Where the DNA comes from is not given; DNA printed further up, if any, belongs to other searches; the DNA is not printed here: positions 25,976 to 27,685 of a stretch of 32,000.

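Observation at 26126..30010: HydBC/NuoEF-type flavin module plus a polyferredoxin embedded inside the CODH/ACS operon: possible NAD(H)-coupled (bifurcating-type?) CODH/ACS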

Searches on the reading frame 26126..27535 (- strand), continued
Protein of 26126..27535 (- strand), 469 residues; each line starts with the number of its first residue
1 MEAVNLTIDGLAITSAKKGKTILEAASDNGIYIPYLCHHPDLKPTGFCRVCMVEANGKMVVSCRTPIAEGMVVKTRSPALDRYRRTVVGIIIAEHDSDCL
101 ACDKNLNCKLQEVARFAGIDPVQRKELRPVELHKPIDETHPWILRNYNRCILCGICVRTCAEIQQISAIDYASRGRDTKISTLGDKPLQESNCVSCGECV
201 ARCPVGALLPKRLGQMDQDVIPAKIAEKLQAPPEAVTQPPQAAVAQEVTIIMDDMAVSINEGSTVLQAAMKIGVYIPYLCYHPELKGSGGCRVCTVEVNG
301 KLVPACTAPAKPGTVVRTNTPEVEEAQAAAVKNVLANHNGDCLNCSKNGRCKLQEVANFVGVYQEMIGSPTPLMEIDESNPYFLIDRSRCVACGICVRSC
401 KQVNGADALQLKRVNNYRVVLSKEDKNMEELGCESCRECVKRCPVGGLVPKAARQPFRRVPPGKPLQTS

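Call 45: find_related_loci(query=A1, collection=metagenome_contigs, flank=10000)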
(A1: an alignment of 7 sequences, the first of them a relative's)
Query A1 (469 aa) in metagenome_contigs; peptide patterns used: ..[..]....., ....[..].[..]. (x = any residue, [..] = any of these).
376 stretches matched a pattern; 257 encode a relative of the query (tblastn E <= 1e-3); the best 80 are kept; 80 distinct loci.
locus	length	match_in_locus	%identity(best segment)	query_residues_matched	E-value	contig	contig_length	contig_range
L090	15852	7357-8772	71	1-467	0e+0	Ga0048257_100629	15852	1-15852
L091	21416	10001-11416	70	1-467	0e+0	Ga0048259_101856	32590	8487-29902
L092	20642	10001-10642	62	1-456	6e-82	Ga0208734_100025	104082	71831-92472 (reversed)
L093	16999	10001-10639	60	1-455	6e-81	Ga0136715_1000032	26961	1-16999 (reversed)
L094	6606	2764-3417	57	1-460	3e-78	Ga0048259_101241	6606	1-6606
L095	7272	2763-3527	48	1-456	2e-76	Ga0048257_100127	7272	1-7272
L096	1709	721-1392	58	1-460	3e-78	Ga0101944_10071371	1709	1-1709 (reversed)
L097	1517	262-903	56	1-456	5e-78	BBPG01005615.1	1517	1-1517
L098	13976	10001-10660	56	1-460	4e-73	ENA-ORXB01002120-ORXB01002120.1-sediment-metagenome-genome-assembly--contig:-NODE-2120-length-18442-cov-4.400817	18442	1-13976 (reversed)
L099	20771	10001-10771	55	1-458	4e-73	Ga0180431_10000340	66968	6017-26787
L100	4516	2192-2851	55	1-460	5e-71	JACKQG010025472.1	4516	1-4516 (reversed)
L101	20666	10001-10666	54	1-460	1e-70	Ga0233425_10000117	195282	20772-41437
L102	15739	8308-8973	52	2-460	3e-69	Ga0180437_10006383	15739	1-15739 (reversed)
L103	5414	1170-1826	54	2-460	5e-69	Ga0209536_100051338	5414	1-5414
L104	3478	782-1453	52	2-460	3e-69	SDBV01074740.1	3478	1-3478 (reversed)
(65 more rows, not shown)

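Call 48: search_solved_structures(query=window:26126-27535:-, max_evalue=1e-15)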
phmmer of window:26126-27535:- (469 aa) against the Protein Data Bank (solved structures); distinct sequences matched with E-value up to 1e-15: 70 (the best 60 are shown).
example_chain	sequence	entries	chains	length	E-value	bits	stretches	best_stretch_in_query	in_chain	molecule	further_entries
8a6t_A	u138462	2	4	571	4.9e-55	190.5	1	2-212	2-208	Electron bifurcating hydrogenase subunit HydA1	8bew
7p5h_A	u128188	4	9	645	8.2e-47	163.4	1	7-216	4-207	Fe-hydrogenase, subunit alpha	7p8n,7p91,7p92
7arc_G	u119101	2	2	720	2.3e-45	158.6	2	13-211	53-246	75 kDa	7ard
7t2r_A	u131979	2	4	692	1.5e-40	142.8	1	1-210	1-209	NiFe hydrogenase subunit A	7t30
6tg9_A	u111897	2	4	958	2.7e-39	138.6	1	4-214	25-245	Formate dehydrogenase subunit alpha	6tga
9wxb_B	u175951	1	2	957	1.2e-38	136.5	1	4-215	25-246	Formate dehydrogenase alpha subunit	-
7q4v_A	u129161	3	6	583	8.5e-37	130.4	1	8-221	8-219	Iron hydrogenase HydA1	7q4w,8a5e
9bov_A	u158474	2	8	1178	3e-35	125.3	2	97-212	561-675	Molybdopterin oxidoreductase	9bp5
7q5y_A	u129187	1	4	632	7.2e-35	124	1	2-212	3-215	NADH dehydrogenase I chain G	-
5xf9_B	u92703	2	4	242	1.9e-34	122.6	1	9-214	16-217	NAD-reducing hydrogenase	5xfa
8oh5_C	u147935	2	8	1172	2.9e-34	122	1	98-215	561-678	Formate dehydrogenase-O, major subunit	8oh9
7vw6_A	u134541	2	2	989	1.4e-29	106.6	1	8-213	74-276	Formate dehydrogenase | Tungsten-containing formate dehydrogenase alpha subunit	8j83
7e5z_A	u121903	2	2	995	1.4e-29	106.6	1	8-213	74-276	Formate dehydrogenase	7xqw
8e9g_G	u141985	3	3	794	3e-29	105.5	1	2-209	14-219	NADH-quinone oxidoreductase subunit G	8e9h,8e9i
7zm7_A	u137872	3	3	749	3e-29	105.5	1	4-211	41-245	NADH-ubiquinone oxidoreductase-like protein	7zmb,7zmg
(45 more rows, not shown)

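Call 72: predict_structure(alignment_id=A2)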
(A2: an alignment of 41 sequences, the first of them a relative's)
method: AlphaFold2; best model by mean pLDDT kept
length: 469 residues; sequences in the alignment: 41
mean_pLDDT: 64.2   pTM: 0.41
mean pLDDT of the five models: 64.2, 60.6, 58.9, 58.8, 57.2
residues with pLDDT >= 90: 78; 70-90: 97; 50-70: 166; < 50: 128
segments of 3 or more residues with pLDDT < 50: 41-46, 100-105, 214-242, 278-289, 338-373, 391-394, 403-407, 426-433, 453-468
pLDDT, mean of each block of 10 residues (from residue 1): 93 92 94 76 55 95 93 96 88 62 58 87 73 71 68 56 56 55 64 58 63 42 35 36 70 88 84 61 46 80 88 87 76 56 35 41 41 52 54 51 50 53 49 51 57 37 40
secondary structure, 60 per line:
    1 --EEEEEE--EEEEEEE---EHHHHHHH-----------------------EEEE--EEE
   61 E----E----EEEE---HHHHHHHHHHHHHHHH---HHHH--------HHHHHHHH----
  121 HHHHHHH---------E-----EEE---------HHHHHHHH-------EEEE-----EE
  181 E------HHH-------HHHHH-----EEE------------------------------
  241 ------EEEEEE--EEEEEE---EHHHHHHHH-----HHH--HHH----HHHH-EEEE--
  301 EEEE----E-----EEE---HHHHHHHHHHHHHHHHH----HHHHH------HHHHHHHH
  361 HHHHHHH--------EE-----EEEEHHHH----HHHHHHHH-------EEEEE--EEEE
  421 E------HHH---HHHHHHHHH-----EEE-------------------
elements in order: E3-8 E11-17 H22-28 E52-55 E58-61 E71-74 H78-93 H97-100 H109-116 H121-127 E143-145 H155-162 E170-173 E179-181 H198-202 E208-210 E247-252 E255-260 H265-272 H290-293 E295-298 E301-304 E315-317 H321-337 H342-346 H353-367 E383-386 H387-390 H395-402 E410-414 E417-421 H434-442 E448-450
